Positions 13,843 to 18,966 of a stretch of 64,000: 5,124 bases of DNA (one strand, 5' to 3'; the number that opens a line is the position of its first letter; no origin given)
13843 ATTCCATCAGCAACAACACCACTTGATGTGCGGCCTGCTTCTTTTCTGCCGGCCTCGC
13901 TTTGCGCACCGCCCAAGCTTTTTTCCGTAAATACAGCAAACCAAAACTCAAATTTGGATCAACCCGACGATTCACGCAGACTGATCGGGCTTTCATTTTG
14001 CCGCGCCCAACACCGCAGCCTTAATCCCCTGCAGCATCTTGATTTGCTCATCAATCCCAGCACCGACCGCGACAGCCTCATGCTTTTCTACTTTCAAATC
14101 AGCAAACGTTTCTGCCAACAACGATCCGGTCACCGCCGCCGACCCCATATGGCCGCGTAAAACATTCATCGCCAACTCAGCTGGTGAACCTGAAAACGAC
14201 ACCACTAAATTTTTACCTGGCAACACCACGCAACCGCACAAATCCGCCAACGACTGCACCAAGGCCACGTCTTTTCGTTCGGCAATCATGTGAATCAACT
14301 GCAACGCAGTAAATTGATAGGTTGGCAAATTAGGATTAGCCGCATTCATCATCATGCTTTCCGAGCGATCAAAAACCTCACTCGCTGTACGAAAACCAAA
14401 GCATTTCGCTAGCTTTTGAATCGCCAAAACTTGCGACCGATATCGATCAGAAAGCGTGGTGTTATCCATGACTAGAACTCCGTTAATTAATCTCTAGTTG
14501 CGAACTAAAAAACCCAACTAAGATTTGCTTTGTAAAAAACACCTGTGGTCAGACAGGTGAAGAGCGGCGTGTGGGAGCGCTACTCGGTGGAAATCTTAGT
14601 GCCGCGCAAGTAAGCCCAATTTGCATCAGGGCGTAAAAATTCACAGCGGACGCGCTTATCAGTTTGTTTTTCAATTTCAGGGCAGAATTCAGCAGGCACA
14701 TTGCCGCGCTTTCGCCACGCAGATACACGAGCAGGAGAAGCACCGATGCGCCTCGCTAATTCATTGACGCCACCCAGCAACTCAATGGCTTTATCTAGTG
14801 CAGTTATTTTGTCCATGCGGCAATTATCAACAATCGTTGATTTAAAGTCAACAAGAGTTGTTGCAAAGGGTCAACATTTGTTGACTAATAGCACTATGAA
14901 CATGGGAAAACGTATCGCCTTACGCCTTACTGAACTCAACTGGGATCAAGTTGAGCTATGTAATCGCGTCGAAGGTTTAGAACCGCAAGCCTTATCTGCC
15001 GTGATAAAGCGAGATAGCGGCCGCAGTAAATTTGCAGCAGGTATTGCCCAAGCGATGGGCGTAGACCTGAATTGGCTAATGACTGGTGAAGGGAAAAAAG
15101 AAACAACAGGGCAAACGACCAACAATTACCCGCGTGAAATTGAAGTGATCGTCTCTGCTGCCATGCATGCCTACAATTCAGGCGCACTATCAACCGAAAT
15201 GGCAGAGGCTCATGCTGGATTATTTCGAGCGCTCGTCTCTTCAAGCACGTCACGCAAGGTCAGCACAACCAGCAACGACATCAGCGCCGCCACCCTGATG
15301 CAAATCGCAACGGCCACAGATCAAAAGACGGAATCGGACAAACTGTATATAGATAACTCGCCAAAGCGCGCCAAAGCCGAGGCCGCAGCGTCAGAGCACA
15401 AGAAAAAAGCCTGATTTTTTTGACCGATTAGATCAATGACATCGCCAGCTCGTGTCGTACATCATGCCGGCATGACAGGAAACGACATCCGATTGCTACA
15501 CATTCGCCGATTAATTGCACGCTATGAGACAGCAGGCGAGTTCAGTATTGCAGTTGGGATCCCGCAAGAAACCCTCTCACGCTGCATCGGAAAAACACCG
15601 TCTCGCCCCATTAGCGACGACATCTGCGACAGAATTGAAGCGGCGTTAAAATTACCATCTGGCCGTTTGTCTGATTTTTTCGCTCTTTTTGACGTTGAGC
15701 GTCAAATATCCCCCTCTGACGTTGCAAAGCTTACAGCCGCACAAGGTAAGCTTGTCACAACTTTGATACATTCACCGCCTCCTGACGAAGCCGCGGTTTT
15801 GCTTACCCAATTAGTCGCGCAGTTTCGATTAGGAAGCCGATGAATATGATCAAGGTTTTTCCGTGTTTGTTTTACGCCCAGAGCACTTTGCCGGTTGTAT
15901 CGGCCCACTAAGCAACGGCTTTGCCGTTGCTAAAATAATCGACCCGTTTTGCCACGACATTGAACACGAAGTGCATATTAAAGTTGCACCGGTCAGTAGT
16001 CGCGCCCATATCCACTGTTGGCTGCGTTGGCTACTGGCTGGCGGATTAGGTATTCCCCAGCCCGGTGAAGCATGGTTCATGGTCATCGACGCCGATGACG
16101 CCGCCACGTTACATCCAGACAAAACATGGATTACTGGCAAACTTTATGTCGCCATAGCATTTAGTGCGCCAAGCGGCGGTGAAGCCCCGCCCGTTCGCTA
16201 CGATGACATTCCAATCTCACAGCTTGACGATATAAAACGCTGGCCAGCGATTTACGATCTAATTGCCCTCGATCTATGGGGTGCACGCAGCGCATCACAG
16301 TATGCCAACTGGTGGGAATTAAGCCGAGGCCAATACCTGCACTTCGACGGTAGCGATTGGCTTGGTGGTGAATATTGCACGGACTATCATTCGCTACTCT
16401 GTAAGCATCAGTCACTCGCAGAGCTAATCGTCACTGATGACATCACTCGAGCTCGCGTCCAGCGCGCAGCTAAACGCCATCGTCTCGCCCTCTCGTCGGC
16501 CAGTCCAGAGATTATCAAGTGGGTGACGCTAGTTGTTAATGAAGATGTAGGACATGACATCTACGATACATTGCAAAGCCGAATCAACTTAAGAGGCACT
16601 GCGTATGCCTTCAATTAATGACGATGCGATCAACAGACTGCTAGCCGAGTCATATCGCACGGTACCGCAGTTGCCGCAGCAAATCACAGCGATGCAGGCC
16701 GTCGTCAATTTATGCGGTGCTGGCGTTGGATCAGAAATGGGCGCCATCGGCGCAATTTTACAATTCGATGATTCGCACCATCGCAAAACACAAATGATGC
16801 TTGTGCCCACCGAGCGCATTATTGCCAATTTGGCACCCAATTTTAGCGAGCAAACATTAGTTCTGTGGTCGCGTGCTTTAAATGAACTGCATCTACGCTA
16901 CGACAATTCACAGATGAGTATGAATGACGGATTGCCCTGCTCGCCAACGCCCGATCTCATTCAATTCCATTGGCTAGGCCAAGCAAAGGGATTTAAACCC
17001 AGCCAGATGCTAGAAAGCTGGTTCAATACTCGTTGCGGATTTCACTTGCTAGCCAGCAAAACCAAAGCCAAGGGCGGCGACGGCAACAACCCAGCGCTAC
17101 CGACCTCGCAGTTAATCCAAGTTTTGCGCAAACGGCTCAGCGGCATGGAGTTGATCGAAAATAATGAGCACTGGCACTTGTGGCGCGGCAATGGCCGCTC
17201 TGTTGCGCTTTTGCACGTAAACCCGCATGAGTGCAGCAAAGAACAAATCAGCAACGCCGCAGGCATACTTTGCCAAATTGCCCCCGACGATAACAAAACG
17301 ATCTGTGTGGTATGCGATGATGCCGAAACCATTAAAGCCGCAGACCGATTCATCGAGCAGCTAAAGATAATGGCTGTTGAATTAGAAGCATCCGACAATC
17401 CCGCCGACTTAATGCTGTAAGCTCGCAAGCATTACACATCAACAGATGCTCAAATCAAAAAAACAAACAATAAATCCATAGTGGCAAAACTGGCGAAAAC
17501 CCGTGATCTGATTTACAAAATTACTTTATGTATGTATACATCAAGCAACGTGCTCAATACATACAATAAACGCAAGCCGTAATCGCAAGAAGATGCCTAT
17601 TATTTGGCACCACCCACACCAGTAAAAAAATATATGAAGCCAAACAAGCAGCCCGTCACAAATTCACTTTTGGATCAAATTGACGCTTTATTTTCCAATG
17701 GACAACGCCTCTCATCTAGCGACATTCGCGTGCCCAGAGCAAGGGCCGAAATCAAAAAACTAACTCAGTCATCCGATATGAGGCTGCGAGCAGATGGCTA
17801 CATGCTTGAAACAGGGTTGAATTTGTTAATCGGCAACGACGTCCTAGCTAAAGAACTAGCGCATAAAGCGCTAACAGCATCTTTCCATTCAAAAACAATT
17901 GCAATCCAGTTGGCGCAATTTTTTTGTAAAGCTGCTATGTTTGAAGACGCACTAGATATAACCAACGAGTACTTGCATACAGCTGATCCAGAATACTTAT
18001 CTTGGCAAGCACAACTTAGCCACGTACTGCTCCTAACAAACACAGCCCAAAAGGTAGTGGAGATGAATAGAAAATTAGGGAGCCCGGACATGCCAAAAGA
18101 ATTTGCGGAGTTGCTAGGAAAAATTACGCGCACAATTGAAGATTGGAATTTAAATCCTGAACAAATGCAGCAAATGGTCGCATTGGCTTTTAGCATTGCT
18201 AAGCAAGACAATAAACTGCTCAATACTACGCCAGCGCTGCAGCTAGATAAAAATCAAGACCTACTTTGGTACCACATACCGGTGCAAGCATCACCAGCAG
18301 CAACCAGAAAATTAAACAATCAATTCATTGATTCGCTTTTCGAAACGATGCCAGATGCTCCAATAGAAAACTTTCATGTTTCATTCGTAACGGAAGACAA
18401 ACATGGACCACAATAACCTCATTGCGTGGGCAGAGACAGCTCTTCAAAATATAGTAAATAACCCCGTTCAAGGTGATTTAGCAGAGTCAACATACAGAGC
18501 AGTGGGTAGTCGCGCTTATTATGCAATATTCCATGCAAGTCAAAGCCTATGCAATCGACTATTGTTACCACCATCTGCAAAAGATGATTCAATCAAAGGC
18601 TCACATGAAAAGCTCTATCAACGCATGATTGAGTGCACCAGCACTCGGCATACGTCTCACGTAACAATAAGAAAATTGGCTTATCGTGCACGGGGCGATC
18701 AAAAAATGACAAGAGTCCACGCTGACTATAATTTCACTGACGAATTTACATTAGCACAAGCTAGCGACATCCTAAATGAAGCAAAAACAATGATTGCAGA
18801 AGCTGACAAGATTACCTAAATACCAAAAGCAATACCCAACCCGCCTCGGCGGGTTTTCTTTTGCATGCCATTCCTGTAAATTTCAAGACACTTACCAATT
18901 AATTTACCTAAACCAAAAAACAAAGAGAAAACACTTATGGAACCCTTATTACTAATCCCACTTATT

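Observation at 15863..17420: Predicted HipA-like PSEUDOkinase plus partner, operonic with the prophage repressor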

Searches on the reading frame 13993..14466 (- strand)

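Call 3: search_protein_families(library=pfam, proteins=[window:13993-14466:-], max_evalue=1)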
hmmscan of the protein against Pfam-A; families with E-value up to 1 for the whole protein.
window:13993-14466:- (157 aa): 1 family
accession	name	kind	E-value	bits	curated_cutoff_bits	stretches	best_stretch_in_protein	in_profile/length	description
PF06892.16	Phage_CP76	-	6e-08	33.1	26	1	16-152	7-143/146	Phage regulatory protein CII (CP76)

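Call 5: search_protein_families(library=phrogs, proteins=[window:13993-14466:-], max_evalue=0.1)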
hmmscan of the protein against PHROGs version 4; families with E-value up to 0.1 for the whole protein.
window:13993-14466:- (157 aa): 1 family
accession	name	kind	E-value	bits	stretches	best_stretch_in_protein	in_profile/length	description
phrog_101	-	transcription regulation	1.2e-05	26.2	1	24-153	37-159/203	CII-like transcriptional activator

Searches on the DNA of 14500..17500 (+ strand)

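Call 7: search_dna_similar(query=window:14500-17500:+, collection=phages, mode=near)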
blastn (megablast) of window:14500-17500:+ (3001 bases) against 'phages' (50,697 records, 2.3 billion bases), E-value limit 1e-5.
No match.

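Call 8: search_dna_similar(query=window:14500-17500:+, collection=ecoli_genomes, mode=near)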
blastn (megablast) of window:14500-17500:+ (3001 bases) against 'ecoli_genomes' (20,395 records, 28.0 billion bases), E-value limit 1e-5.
No match.

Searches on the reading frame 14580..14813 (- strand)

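Call 3: search_protein_families(library=pfam, proteins=[window:14580-14813:-], max_evalue=1)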
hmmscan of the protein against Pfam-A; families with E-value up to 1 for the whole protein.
window:14580-14813:- (77 aa): 8 families
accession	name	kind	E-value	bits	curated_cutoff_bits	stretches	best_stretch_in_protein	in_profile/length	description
PF15943.11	YdaS_toxin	-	1.7e-21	76.3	30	1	6-68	1-64/65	Bacterial toxin YdaS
PF14549.12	P22_Cro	-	0.0002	21.5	30.2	1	8-54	4-48/60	DNA-binding transcriptional regulator Cro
PF07022.19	Phage_CI_repr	-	0.00037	21.2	22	1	17-52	16-51/65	Bacteriophage CI repressor helix-turn-helix domain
PF13411.12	MerR_1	-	0.045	14.3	21.6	1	17-41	4-28/69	MerR HTH family regulatory protein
PF01527.26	HTH_Tnp_1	-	0.066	13.9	24.1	1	2-36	12-46/75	Transposase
PF06412.16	TraD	-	0.072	13.4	22.3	1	4-38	24-57/62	Conjugal transfer protein TraD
PF13518.12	HTH_28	-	0.095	13.2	25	1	2-36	2-35/52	Helix-turn-helix domain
PF13443.12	HTH_26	-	0.13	13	22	1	16-37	13-34/63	Cro/C1-type HTH DNA-binding domain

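Call 5: search_protein_families(library=phrogs, proteins=[window:14580-14813:-], max_evalue=0.1)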
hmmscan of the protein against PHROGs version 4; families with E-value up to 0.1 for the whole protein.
window:14580-14813:- (77 aa): 8 families
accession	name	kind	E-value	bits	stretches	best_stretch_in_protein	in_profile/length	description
phrog_35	-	transcription regulation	1.2e-14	55.8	1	4-70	76-142/181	transcriptional repressor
phrog_8008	-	DNA, RNA and nucleotide metabolism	1.1e-06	29.2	1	6-37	7-38/66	DNA binding protein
phrog_2856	-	transcription regulation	2.4e-05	24.9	1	6-64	52-114/165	transcriptional regulator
phrog_409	-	transcription regulation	5.2e-05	24.8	1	7-57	18-67/127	transcriptional regulator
phrog_25161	-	unknown function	0.00042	21.4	1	4-63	6-66/163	-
phrog_57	-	head and packaging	0.0018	19.1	1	17-42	16-41/199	terminase small subunit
phrog_638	-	transcription regulation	0.0059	17.5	1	6-40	8-44/145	transcriptional regulator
phrog_664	-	DNA, RNA and nucleotide metabolism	0.095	13.5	1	16-58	103-145/210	DNA binding protein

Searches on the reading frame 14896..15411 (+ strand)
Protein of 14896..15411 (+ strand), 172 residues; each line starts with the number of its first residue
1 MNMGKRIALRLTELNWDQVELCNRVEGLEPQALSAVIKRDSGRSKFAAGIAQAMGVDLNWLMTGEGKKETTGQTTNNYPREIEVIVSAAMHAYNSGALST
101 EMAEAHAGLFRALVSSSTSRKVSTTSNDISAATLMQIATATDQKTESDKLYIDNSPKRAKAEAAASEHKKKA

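Call 3: search_protein_families(library=pfam, proteins=[window:14908-15411:+], max_evalue=1)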
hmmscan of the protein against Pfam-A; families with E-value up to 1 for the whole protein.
window:14908-15411:+ (168 aa): 2 families
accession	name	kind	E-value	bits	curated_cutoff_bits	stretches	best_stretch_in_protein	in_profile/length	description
PF07022.19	Phage_CI_repr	-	5e-05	24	22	1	26-63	26-63/65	Bacteriophage CI repressor helix-turn-helix domain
PF21074.2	GDH_C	-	0.023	14.3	26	1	54-142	143-230/339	Glutamate dehydrogenase, C-terminal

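Call 5: search_protein_families(library=phrogs, proteins=[window:14908-15411:+], max_evalue=0.1)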
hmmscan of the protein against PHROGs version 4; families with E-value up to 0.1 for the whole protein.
window:14908-15411:+ (168 aa): 8 families
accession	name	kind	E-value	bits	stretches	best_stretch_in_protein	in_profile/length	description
phrog_4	-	transcription regulation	3.8e-10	40.3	1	2-87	140-225/400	transcriptional repressor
phrog_8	-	transcription regulation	3.1e-07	31.2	1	2-105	165-256/346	transcriptional regulator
phrog_2328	-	transcription regulation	1.6e-06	29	1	2-69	19-87/128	transcriptional repressor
phrog_2967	-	transcription regulation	2.6e-05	24.9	1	2-88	14-93/225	transcriptional regulator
phrog_3037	-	transcription regulation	0.00026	21.9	1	39-74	56-91/189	transcriptional repressor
phrog_36081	-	unknown function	0.015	16.5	1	19-59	22-63/133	-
phrog_1468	-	transcription regulation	0.015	15.9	1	3-54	12-62/67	transcriptional repressor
phrog_18068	-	unknown function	0.017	15.9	1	41-72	55-86/184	-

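Call 96: search_protein_families(library=ncbifam, proteins=[window:14896-15411:+], max_evalue=1)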
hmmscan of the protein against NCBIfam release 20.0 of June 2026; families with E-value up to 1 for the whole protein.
window:14896-15411:+ (172 aa): 0 families

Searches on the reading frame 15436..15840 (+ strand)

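Call 3: search_protein_families(library=pfam, proteins=[window:15436-15840:+], max_evalue=1)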
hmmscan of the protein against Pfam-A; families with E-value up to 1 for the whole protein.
window:15436-15840:+ (135 aa): 0 families

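Call 4: search_protein_families(library=padloc, proteins=[window:15436-15840:+], max_evalue=1)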
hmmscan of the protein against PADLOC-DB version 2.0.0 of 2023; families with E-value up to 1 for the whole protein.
window:15436-15840:+ (135 aa): 0 families

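Call 5: search_protein_families(library=phrogs, proteins=[window:15436-15840:+], max_evalue=0.1)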
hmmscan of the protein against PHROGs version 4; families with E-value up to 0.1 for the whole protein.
window:15436-15840:+ (135 aa): 2 families
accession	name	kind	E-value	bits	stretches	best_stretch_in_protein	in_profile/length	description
phrog_5736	-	transcription regulation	0.0041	18.3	1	16-126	4-110/133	transcriptional regulator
phrog_12107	-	transcription regulation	0.076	14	1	13-78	2-73/142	transcriptional repressor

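Call 96: search_protein_families(library=ncbifam, proteins=[window:15436-15840:+], max_evalue=1)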
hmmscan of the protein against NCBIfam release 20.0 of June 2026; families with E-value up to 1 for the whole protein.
window:15436-15840:+ (135 aa): 0 families

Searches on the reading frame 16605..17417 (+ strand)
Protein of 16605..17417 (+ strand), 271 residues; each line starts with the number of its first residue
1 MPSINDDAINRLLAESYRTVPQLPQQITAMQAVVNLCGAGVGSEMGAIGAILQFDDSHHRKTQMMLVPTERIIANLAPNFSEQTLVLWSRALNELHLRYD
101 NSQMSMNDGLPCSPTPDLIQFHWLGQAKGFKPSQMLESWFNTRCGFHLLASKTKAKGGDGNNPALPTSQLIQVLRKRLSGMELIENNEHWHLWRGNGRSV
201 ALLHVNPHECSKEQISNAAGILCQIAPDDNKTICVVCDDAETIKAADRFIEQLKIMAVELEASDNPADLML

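Call 3: search_protein_families(library=pfam, proteins=[window:16605-17417:+], max_evalue=1)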
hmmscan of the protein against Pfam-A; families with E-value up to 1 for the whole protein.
window:16605-17417:+ (271 aa): 1 family
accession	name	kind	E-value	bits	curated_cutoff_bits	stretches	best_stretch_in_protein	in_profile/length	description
PF14706.11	Tnp_DNA_bind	-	0.02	15.1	24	1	221-254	24-57/58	Transposase DNA-binding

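Call 4: search_protein_families(library=padloc, proteins=[window:16605-17417:+], max_evalue=1)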
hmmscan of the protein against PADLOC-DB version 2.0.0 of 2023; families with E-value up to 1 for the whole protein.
window:16605-17417:+ (271 aa): 0 families

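Call 5: search_protein_families(library=phrogs, proteins=[window:16605-17417:+], max_evalue=0.1)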
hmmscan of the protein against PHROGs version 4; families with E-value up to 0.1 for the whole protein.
window:16605-17417:+ (271 aa): 0 families

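Call 23: find_homologous_proteins(query=window:16605-17417:+)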
Query window:16605-17417:+ (271 aa): 2 proteins with E <= 0.001 among 445 candidates.
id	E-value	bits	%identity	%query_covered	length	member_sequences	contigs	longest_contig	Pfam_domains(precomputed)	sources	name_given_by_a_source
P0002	1.1e-181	620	100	100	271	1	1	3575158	-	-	-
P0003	4.2e-137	474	77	100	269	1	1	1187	-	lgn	-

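Call 25: find_encoding_contigs(protein=P0003, flank=5000)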
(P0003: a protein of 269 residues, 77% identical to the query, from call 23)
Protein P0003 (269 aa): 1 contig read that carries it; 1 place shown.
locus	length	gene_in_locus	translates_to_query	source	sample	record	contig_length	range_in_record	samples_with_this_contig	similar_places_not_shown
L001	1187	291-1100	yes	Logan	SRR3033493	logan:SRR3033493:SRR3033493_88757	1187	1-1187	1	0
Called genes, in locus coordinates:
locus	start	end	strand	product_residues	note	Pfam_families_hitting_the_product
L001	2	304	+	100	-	?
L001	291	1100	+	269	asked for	-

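Call 50: find_related_loci(query=P0002, collection=viral_contigs, flank=6000)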
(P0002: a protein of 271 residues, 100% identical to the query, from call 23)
Query P0002 (271 aa) in viral_contigs; peptide patterns used: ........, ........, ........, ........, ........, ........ (x = any residue, [..] = any of these).
4 stretches matched a pattern, but none encodes a relative of the query by tblastn (E <= 1e-3).

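Call 55: find_related_loci(query=A2, collection=genome_contigs, flank=8000)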
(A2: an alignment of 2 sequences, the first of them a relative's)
Query A2 (271 aa) in genome_contigs; peptide patterns used: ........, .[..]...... (x = any residue, [..] = any of these).
148 stretches matched a pattern, but none encodes a relative of the query by tblastn (E <= 1e-3).

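Call 56: find_related_loci(query=A2, collection=metagenome_contigs, flank=8000)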
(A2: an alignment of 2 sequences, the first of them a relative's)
Query A2 (271 aa) in metagenome_contigs; peptide patterns used: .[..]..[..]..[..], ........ (x = any residue, [..] = any of these).
95 stretches matched a pattern, but none encodes a relative of the query by tblastn (E <= 1e-3).

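Call 74: search_protein_families(library=pfam, proteins=[P0003], max_evalue=1)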
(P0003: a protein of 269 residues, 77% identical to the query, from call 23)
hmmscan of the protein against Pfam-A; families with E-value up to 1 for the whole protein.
P0003 (269 aa): 1 family
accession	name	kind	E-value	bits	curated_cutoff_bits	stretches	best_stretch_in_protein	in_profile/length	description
PF14706.11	Tnp_DNA_bind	-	0.16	12.2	24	1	221-249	26-54/58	Transposase DNA-binding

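Call 96: search_protein_families(library=ncbifam, proteins=[window:16605-17417:+], max_evalue=1)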
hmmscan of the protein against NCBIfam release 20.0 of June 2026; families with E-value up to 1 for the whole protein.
window:16605-17417:+ (271 aa): 0 families

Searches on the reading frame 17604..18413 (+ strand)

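Call 3: search_protein_families(library=pfam, proteins=[window:17604-18413:+], max_evalue=1)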
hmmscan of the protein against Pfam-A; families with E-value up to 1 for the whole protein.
window:17604-18413:+ (270 aa): 2 families
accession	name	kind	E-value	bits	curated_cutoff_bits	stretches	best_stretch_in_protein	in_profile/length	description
PF14559.12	TPR_19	-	0.043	14.6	25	1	82-138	10-68/68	Tetratricopeptide repeat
PF12095.13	CRR7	-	0.12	13.2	25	1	168-225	27-81/84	Protein CHLORORESPIRATORY REDUCTION 7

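Call 4: search_protein_families(library=padloc, proteins=[window:17604-18413:+], max_evalue=1)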
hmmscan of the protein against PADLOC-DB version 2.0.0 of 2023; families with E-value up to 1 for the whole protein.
window:17604-18413:+ (270 aa): 0 families

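Call 5: search_protein_families(library=phrogs, proteins=[window:17604-18413:+], max_evalue=0.1)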
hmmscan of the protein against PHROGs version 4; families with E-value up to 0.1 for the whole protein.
window:17604-18413:+ (270 aa): 0 families

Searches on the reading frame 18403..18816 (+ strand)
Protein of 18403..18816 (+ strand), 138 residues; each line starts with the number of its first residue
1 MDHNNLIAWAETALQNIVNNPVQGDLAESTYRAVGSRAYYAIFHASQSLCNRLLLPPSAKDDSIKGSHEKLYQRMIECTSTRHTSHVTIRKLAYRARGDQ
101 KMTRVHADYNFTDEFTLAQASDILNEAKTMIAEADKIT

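Call 3: search_protein_families(library=pfam, proteins=[window:18403-18816:+], max_evalue=1)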
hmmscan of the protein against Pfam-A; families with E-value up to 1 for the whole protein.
window:18403-18816:+ (138 aa): 1 family
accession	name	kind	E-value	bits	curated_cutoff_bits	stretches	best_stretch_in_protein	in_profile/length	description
PF05168.19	HEPN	-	0.02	15.5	22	1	25-133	18-113/117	HEPN domain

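Call 4: search_protein_families(library=padloc, proteins=[window:18403-18816:+], max_evalue=1)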
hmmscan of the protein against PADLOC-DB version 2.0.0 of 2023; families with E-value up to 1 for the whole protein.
window:18403-18816:+ (138 aa): 0 families

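Call 5: search_protein_families(library=phrogs, proteins=[window:18403-18816:+], max_evalue=0.1)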
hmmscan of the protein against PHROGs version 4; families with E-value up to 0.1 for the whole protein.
window:18403-18816:+ (138 aa): 1 family
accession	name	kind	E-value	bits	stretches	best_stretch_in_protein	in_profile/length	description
phrog_5176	-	unknown function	3.4e-19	69.9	1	3-137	5-129/132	-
